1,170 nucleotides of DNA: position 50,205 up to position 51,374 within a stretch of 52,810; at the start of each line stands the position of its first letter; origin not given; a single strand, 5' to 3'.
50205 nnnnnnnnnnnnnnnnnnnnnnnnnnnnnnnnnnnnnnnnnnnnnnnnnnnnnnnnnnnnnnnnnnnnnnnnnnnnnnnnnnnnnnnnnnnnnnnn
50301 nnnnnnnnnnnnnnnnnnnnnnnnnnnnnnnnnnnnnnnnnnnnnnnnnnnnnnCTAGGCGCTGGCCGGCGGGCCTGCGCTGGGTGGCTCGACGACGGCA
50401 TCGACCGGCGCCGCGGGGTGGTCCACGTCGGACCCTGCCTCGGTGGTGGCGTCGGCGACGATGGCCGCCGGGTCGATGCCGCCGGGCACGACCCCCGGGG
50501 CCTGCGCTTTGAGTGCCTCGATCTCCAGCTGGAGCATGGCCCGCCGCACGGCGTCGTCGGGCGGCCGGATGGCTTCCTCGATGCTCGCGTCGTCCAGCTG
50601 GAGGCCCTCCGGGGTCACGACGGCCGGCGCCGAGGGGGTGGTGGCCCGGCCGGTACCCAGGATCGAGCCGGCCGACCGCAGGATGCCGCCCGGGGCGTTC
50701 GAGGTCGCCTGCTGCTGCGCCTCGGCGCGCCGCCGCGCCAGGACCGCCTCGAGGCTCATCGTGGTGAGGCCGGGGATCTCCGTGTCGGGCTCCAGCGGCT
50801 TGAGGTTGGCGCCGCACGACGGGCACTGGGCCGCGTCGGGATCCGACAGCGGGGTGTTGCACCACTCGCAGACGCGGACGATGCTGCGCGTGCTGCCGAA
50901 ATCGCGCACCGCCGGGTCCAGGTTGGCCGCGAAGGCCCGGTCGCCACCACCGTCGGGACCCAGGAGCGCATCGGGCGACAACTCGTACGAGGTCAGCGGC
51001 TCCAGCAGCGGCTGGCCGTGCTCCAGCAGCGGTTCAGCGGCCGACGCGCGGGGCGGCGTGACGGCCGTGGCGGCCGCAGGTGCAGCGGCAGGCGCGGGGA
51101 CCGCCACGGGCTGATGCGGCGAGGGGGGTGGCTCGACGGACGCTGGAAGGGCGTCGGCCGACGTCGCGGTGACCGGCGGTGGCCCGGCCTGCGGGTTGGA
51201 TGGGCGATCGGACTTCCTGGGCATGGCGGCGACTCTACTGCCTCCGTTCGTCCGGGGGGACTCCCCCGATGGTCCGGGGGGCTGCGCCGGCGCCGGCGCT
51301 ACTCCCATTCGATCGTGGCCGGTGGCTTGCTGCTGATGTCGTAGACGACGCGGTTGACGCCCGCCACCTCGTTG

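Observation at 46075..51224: Coupled array of three zinc-ribbon proteins, a polytopic membrane protein, a small soluble protein and a CPBP protease between guaA and radC-mreBC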

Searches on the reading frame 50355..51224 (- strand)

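Call 4: search_protein_families(library=pfam, proteins=[window:50355-51224:-], max_evalue=1)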
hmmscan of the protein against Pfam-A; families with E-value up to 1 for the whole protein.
window:50355-51224:- (289 aa): 6 families
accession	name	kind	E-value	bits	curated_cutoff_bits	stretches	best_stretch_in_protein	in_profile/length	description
PF12773.13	DZR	-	0.0018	18.9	27.3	1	116-143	12-36/45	Double zinc ribbon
PF13240.11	Zn_Ribbon_1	-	0.0029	17.8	25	1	119-141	2-23/23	zinc-ribbon domain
PF16003.10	DUF4776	-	0.024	14.1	27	1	115-147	5-38/503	Domain of unknown function (DUF4776)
PF08772.16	Zn_ribbon_NOB1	-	0.16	12.6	24.9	1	112-140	4-32/72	Nin one binding (NOB1) Zn-ribbon like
PF14446.12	Prok-RING_1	-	0.16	12.4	29.1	1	118-139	6-28/54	Prokaryotic RING finger family 1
PF13248.11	Zn_ribbon_3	-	0.75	9.8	27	1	133-143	4-14/26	zinc-ribbon domain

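Call 5: search_protein_families(library=ncbifam, proteins=[window:50355-51224:-], max_evalue=1)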
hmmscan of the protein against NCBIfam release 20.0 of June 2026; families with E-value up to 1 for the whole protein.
window:50355-51224:- (289 aa): 1 family
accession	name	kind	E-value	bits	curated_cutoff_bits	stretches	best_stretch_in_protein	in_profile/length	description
TIGR02605.1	CxxC_CxxC_SSSS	subfamily_domain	0.42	10.7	31.3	1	125-140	20-36/52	FmdB family zinc ribbon protein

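Call 40: search_protein_families(library=padloc, proteins=[window:50355-51224:-], max_evalue=0.1)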
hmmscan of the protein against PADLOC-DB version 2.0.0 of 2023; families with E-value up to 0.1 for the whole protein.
window:50355-51224:- (289 aa): 1 family
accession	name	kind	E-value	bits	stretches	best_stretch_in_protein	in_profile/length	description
PDLC00015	DruE2|DruE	-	0.07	8.7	1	102-143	1449-1491/1887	SNF2 family N-terminal domain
